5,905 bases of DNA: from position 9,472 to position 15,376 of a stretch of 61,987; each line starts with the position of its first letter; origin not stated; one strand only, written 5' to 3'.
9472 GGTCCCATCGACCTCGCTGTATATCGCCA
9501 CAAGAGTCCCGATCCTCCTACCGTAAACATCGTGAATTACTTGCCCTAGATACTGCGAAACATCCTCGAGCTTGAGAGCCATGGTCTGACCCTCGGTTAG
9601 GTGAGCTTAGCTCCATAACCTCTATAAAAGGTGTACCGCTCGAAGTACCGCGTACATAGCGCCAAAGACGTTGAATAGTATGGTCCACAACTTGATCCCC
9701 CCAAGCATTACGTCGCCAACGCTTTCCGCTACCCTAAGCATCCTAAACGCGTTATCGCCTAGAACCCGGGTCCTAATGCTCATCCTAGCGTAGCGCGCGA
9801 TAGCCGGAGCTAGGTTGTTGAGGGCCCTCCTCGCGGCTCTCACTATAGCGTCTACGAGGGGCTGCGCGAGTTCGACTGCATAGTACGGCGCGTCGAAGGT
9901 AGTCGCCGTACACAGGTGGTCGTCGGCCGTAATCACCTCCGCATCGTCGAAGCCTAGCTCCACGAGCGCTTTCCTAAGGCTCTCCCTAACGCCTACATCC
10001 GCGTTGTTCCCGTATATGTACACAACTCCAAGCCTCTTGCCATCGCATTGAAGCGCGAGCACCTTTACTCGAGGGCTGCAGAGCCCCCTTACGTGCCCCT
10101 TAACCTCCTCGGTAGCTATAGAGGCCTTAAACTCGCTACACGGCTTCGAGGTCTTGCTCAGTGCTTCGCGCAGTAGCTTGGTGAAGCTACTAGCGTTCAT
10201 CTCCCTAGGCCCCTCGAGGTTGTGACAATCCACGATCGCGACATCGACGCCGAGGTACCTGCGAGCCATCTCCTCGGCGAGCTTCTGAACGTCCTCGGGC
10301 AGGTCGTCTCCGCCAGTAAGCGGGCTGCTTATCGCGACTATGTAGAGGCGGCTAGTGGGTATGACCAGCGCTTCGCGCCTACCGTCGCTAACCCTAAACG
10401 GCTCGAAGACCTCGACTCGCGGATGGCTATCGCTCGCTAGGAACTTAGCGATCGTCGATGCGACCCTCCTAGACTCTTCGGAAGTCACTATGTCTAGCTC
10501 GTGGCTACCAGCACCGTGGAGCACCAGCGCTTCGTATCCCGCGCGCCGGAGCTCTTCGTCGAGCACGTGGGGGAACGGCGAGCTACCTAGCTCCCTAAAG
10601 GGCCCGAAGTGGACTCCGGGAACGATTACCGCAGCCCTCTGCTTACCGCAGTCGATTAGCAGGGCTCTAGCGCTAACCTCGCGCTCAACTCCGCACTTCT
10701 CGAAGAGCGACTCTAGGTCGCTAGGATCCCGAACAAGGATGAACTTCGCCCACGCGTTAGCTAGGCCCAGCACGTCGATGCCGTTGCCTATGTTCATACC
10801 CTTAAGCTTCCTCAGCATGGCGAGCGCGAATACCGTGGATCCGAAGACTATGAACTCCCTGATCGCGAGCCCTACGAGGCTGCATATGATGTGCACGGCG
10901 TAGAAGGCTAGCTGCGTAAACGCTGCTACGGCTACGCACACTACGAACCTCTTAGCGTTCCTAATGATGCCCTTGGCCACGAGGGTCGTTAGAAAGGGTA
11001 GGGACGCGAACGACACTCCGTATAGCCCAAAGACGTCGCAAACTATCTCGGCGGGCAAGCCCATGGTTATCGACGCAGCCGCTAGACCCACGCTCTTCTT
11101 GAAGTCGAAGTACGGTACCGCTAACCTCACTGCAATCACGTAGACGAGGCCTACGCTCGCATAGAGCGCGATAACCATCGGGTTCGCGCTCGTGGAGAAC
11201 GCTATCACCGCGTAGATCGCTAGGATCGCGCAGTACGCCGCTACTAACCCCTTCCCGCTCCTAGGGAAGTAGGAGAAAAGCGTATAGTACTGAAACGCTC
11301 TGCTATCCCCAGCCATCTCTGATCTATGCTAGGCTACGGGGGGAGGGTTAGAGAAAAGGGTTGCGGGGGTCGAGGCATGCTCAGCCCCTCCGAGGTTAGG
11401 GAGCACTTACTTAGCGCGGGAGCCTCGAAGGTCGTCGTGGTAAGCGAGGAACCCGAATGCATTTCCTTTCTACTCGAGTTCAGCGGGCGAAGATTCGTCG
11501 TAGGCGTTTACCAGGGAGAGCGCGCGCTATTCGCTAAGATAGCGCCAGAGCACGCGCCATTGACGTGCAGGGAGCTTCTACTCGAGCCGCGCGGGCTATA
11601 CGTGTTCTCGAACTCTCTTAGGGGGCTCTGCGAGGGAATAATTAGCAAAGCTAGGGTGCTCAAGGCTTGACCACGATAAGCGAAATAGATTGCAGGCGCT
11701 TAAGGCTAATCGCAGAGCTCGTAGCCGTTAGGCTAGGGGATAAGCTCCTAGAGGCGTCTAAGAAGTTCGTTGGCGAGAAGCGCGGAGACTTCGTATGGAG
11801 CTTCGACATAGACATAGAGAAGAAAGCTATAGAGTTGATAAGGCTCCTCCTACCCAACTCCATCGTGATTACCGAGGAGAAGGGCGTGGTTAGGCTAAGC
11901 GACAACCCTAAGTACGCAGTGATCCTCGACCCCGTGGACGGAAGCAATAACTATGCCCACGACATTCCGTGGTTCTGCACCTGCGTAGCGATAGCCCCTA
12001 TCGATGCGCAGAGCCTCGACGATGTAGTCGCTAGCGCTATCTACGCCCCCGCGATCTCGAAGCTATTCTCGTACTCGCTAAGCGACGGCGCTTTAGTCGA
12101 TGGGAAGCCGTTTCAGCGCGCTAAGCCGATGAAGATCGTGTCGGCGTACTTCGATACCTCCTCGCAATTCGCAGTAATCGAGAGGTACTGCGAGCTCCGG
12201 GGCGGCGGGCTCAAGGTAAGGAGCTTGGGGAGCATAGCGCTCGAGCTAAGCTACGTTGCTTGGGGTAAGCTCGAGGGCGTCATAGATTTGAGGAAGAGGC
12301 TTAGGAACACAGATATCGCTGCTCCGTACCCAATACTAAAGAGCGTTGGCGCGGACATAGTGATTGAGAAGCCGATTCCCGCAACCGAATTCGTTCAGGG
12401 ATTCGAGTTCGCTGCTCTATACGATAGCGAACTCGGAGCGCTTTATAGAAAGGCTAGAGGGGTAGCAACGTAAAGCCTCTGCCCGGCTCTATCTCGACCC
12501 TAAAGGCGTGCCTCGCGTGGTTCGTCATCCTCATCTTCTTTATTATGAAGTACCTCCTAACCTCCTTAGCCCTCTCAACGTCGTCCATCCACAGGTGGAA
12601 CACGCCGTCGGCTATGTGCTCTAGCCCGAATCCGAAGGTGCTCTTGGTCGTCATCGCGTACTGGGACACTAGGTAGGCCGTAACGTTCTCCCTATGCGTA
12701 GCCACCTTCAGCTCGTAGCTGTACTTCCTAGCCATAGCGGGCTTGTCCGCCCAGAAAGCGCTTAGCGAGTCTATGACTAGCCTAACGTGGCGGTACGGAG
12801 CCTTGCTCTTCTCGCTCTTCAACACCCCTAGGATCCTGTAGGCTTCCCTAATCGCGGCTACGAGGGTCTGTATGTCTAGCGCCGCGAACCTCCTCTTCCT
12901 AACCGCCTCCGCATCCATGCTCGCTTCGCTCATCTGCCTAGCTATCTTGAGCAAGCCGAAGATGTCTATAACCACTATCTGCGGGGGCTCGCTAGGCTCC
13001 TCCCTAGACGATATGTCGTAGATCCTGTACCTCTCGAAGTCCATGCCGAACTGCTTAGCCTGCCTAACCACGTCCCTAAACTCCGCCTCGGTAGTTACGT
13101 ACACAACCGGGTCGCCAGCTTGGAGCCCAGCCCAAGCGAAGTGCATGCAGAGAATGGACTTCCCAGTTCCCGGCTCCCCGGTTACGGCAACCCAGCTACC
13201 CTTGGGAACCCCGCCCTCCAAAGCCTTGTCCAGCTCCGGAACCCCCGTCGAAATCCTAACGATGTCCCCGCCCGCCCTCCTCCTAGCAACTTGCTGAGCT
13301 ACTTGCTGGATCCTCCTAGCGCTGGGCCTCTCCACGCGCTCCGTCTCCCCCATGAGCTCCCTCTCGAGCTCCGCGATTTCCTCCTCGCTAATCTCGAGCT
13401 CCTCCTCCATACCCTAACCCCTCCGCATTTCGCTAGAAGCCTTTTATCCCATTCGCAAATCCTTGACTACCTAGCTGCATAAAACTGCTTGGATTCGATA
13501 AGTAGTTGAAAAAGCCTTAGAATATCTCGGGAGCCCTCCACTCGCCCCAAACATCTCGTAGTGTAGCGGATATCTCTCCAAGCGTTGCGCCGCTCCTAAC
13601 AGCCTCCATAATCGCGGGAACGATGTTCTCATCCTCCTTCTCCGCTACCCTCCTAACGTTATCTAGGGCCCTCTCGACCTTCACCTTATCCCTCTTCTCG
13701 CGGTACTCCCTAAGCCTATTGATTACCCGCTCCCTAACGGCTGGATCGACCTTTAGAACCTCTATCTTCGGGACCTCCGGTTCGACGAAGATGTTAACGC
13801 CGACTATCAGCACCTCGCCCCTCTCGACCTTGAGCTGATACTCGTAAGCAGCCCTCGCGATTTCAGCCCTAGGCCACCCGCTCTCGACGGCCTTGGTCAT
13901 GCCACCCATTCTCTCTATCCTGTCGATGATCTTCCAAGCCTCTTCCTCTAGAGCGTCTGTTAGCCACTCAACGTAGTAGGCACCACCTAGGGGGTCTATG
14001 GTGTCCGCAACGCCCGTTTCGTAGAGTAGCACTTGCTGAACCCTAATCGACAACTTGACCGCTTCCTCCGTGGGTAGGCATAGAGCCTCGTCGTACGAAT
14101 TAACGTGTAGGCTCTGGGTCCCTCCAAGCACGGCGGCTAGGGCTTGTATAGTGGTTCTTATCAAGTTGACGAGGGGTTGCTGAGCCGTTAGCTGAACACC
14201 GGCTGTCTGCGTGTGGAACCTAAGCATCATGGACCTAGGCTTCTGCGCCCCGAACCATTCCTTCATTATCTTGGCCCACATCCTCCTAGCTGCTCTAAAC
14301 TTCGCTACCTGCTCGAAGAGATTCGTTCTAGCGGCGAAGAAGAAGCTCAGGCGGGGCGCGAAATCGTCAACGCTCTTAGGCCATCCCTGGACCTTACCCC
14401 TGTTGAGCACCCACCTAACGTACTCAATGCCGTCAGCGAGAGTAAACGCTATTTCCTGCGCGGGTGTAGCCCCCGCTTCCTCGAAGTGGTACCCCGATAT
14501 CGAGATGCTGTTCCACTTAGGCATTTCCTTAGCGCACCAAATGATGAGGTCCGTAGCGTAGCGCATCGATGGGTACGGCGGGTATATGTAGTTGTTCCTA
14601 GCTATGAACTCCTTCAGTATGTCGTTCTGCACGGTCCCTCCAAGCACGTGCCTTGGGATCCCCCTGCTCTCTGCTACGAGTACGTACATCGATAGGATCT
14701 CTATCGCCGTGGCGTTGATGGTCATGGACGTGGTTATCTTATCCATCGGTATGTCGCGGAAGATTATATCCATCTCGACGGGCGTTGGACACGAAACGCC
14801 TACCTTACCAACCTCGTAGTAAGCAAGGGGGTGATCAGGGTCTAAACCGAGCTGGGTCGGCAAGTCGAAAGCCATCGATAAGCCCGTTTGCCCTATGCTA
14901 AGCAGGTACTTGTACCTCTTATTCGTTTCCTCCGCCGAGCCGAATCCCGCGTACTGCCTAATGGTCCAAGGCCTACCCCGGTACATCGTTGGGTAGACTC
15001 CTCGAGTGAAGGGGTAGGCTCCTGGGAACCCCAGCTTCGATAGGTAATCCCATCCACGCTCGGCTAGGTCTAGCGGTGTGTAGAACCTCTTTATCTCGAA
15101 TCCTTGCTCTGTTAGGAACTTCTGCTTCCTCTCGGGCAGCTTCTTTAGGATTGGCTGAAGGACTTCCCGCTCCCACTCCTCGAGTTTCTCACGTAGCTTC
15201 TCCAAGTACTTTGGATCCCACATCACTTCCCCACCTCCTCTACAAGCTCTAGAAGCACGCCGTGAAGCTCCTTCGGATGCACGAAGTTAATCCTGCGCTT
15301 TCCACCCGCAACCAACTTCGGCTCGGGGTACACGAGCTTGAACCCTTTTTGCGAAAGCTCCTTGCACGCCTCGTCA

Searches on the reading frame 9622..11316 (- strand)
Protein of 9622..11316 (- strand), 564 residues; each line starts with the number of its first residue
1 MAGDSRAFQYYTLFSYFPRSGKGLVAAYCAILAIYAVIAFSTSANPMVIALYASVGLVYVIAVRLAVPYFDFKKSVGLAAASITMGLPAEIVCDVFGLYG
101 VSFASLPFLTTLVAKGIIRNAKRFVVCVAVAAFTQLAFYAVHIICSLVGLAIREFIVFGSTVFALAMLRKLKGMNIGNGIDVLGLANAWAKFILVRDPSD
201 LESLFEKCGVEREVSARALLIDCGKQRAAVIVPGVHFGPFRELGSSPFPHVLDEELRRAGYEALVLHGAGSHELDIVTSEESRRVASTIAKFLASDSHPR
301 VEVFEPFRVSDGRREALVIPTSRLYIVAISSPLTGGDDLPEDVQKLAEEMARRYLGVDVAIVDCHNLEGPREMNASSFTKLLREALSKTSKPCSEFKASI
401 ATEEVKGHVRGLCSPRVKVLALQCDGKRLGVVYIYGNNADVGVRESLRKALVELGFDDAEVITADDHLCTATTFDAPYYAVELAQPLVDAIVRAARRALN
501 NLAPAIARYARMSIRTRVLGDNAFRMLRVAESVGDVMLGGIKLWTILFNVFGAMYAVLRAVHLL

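Call 52: search_protein_families(library=pfam, proteins=[window:9622-11316:-], max_evalue=0.0001)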
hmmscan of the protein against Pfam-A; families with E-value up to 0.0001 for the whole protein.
window:9622-11316:- (564 aa): 1 family
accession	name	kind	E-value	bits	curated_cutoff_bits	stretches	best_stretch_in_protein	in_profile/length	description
PF09843.14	DUF2070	-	8.6e-80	269.1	30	1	24-536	17-545/561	Predicted membrane protein (DUF2070)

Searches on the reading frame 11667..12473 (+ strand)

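Call 53: search_protein_families(library=pfam, proteins=[window:11667-12473:+], max_evalue=0.0001)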
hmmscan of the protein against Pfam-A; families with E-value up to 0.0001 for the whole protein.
window:11667-12473:+ (268 aa): 1 family
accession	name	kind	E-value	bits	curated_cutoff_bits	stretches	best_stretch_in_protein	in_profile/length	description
PF00459.30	Inositol_P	-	4.8e-27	95.6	27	1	6-231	7-235/271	Inositol monophosphatase family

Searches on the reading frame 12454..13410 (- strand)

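Call 53: search_protein_families(library=pfam, proteins=[window:12454-13410:-], max_evalue=0.0001)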
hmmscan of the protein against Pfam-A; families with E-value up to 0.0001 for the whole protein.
window:12454-13410:- (318 aa): 4 families
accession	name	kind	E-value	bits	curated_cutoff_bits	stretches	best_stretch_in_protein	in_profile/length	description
PF06745.19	ATPase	-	1.3e-45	156.1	26.6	2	53-129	1-78/231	KaiC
PF08423.17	Rad51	-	1.8e-07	31.1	22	1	49-126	4-89/244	Rad51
PF13481.12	AAA_25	-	4.9e-07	30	27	1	53-125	15-98/195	AAA domain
PF05625.17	PAXNEB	-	7.1e-05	22.4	28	0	53-112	19-79/366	PAXNEB protein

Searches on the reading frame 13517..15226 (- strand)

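Call 53: search_protein_families(library=pfam, proteins=[window:13517-15226:-], max_evalue=0.0001)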
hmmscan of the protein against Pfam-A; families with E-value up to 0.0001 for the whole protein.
window:13517-15226:- (569 aa): 1 family
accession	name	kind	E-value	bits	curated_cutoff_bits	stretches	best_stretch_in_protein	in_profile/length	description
PF01642.28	MM_CoA_mutase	-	2.8e-217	722.8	22.1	1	39-561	2-512/512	Methylmalonyl-CoA mutase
